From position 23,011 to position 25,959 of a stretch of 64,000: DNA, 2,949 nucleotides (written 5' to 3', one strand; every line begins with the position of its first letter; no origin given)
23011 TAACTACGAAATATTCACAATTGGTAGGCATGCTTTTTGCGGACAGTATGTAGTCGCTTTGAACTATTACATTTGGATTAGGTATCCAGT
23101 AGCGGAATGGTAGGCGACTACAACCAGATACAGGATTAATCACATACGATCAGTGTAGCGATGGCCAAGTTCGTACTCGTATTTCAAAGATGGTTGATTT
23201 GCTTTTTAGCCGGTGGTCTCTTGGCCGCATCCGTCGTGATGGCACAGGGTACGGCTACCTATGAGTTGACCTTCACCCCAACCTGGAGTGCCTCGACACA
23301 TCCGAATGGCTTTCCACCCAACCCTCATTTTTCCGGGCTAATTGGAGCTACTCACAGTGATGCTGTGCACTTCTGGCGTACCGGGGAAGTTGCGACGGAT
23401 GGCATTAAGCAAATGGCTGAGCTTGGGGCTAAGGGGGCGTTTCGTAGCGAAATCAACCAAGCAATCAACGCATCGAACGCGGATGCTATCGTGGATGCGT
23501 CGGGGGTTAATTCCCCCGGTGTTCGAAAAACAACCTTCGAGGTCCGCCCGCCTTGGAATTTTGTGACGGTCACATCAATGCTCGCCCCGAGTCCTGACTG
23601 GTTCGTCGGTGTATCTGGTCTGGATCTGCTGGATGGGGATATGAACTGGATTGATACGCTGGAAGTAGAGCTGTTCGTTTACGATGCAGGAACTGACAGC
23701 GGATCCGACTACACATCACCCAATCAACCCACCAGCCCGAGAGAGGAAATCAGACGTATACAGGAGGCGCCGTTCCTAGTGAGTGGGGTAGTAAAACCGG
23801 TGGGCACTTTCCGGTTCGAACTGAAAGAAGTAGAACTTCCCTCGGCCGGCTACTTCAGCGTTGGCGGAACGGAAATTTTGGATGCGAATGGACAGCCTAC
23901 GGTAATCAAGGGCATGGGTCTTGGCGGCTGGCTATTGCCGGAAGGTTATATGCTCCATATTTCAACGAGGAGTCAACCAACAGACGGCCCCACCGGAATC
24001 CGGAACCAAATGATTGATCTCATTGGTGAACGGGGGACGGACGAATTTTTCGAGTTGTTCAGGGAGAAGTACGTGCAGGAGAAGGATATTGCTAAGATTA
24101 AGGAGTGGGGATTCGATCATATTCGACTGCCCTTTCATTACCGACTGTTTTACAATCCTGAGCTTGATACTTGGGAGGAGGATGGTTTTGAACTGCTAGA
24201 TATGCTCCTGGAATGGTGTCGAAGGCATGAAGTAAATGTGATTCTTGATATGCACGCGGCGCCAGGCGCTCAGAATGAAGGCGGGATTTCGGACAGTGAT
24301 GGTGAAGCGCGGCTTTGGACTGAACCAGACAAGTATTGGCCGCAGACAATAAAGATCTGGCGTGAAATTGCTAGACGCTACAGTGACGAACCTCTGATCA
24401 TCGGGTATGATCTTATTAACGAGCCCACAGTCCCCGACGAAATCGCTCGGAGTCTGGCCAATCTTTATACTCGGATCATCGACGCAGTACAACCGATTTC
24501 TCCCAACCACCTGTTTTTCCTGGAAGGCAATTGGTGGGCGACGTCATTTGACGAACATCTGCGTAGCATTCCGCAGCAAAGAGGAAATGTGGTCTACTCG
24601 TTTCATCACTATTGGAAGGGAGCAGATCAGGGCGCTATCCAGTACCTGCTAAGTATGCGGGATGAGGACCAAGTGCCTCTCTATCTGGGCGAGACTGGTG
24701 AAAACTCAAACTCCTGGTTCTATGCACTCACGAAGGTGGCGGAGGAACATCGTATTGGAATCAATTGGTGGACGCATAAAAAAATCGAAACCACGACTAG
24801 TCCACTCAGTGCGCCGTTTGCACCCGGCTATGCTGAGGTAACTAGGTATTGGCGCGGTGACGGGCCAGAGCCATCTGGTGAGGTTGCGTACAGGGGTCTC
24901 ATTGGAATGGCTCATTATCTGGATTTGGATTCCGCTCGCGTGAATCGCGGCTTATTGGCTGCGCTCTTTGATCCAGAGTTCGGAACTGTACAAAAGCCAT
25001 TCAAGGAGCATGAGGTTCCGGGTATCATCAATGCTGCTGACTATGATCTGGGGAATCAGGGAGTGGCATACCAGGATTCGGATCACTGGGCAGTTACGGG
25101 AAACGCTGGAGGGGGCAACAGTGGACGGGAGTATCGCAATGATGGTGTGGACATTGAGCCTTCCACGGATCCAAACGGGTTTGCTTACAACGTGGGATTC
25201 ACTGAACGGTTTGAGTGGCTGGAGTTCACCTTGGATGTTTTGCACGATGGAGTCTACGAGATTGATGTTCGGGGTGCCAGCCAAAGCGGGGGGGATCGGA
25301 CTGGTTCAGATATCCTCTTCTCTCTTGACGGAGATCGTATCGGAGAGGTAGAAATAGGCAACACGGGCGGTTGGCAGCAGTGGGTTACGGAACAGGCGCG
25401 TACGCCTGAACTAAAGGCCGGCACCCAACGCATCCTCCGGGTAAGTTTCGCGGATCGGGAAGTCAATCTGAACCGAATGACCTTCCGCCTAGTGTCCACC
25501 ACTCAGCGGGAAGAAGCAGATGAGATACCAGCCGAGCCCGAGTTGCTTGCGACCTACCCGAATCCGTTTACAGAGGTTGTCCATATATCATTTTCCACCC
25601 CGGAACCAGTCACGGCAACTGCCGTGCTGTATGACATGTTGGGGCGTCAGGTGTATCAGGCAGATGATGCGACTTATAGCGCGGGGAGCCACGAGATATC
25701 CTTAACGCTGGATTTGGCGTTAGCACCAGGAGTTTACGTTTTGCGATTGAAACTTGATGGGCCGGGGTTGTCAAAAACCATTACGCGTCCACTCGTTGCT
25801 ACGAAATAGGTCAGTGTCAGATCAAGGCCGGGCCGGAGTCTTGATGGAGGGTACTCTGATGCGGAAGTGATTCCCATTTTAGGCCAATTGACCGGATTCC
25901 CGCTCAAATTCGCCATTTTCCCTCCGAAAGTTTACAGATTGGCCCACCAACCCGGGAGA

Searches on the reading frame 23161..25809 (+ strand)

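Call 50: search_protein_families(library=pfam, proteins=[window:23161-25809:+], max_evalue=0.001)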
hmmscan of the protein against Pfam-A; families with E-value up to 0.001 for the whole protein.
window:23161-25809:+ (882 aa): 5 families
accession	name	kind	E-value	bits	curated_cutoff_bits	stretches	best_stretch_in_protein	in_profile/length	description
PF06468.19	Spond_N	-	4.2e-49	167.8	24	1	32-202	1-174/194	Spondin_N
PF00150.24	Cellulase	-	9.2e-29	101.2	23.5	1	303-537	21-266/272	Cellulase (glycosyl hydrolase family 5)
PF03422.21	CBM_6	-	3.2e-12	47.3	28.9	1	660-775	8-123/125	Carbohydrate binding module (family 6)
PF18099.7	CBM_35_2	-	5.4e-12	46.2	23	1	659-773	1-110/112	Carbohydrate binding module (family 35)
PF18962.6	Por_Secre_tail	-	3.3e-07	31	27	1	799-867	2-66/75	Secretion system C-terminal sorting domain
